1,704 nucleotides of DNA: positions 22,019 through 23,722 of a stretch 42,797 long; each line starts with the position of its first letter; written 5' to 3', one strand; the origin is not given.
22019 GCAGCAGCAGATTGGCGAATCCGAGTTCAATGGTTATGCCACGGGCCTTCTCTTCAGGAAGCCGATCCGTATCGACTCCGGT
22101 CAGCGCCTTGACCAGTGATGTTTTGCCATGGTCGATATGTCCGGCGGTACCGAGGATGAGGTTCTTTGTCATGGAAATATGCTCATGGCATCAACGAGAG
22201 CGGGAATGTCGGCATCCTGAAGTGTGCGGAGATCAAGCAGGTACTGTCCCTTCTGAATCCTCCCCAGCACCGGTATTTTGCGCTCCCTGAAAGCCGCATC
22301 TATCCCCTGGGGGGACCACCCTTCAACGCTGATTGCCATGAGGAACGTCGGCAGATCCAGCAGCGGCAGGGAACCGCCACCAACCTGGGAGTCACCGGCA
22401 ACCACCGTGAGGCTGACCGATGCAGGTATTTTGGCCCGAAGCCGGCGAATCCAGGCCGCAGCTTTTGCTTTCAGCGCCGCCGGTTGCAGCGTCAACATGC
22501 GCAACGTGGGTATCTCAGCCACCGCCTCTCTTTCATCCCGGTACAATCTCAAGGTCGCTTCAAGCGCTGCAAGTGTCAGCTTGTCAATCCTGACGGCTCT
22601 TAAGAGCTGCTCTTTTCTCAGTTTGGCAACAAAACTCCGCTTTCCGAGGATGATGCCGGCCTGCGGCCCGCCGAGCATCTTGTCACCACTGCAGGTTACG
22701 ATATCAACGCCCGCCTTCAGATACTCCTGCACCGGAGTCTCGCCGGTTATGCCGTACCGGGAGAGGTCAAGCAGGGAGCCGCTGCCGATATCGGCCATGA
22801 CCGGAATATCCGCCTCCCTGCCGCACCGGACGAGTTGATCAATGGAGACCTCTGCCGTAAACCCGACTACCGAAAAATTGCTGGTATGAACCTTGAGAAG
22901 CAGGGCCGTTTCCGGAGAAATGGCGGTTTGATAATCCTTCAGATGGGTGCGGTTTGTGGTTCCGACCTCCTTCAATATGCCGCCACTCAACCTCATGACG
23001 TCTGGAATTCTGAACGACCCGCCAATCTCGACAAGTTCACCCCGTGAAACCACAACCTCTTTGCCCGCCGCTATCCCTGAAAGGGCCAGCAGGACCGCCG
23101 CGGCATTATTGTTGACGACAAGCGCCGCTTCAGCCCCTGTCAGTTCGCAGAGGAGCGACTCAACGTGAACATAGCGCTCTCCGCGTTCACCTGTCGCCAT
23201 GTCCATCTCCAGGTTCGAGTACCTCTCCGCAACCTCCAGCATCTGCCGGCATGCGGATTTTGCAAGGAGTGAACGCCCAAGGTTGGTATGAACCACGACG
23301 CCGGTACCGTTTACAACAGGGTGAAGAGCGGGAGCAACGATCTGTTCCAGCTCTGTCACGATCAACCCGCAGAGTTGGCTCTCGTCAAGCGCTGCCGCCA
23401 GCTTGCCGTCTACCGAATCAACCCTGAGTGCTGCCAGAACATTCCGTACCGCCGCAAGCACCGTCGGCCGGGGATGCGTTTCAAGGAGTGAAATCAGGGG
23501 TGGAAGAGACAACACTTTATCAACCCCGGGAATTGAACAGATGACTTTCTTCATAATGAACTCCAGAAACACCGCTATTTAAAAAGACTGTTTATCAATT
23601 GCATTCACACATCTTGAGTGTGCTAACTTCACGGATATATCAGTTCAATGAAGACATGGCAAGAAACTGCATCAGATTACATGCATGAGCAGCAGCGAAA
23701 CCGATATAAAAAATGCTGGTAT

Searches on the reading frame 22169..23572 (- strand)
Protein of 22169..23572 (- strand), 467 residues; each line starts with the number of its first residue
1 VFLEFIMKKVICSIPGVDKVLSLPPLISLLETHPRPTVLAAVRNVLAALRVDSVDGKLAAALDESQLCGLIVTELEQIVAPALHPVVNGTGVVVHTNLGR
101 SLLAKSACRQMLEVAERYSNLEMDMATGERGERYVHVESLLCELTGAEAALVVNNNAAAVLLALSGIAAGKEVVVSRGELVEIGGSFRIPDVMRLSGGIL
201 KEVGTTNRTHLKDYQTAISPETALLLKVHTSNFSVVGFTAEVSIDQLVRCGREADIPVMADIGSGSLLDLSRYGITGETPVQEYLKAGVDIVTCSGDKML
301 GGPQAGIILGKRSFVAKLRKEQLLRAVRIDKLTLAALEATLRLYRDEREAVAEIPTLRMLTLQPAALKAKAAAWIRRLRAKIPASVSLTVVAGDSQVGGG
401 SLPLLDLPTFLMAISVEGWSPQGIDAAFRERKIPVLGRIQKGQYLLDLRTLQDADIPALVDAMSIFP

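Call 47: search_protein_families(library=pfam, proteins=[window:22169-23572:-], max_evalue=0.00001)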
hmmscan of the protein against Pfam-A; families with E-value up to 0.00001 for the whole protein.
window:22169-23572:- (467 aa): 2 families
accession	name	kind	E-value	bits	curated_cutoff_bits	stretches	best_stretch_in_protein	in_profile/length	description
PF03841.19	SelA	-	1e-151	505.6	22.8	1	86-451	1-366/367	L-seryl-tRNA selenium transferase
PF12390.13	Se-cys_synth_N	-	2.1e-10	41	22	1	13-50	3-40/40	Selenocysteine synthase N terminal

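Call 60: find_homologous_proteins(query=window:22169-23572:-, max_evalue=1e-100)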
Query window:22169-23572:- (467 aa): 7873 proteins with E <= 1e-100 among 8000 candidates; the best 120 are listed.
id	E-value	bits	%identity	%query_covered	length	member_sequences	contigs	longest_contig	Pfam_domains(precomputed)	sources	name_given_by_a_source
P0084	1.3e-290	981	100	99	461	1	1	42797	PF03841.20,PF12390.14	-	-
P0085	2.4e-273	925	93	100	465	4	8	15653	PF03841.20,PF12390.14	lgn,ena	-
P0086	2.3e-261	885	90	99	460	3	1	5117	PF03841.20,PF12390.14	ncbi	ncbi:MAG: L-seryl-tRNA(Sec) selenium transferase [Desulfuromonadaceae bacterium]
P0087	2.4e-259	879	89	98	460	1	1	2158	PF03841.20,PF12390.14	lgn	-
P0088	4.7e-259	878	88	99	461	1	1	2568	PF03841.20,PF12390.14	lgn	-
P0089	5.5e-258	874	88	99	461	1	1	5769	PF03841.20,PF12390.14,PF01053.27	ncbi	-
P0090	9.4e-258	873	88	99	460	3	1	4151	PF03841.20,PF12390.14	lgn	-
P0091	4.9e-257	871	88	99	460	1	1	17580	PF03841.20,PF12390.14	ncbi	ncbi:MAG: L-seryl-tRNA(Sec) selenium transferase [Desulfuromonadaceae bacterium]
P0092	9.8e-256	867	87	99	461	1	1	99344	PF03841.20,PF12390.14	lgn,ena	-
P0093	4.3e-252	855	87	99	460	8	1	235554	PF03841.20,PF12390.14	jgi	jgi:L-seryl-tRNA(Ser) seleniumtransferase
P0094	1.1e-250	850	87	98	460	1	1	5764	PF03841.20,PF12390.14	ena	-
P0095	8.7e-250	847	85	98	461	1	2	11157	PF03841.20,PF12390.14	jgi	jgi:L-seryl-tRNA(Ser) seleniumtransferase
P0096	1.4e-249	846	86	98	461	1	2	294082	PF03841.20,PF12390.14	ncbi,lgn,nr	ncbi:MAG: L-seryl-tRNA(Sec) selenium transferase [Geobacteraceae bacterium]|nr:L-seryl-tRNA(Sec) sel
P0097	2.4e-249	846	86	99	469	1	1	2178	PF03841.20,PF12390.14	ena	-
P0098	1.8e-248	843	86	98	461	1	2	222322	PF03841.20,PF12390.14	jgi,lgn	jgi:L-seryl-tRNA(Ser) seleniumtransferase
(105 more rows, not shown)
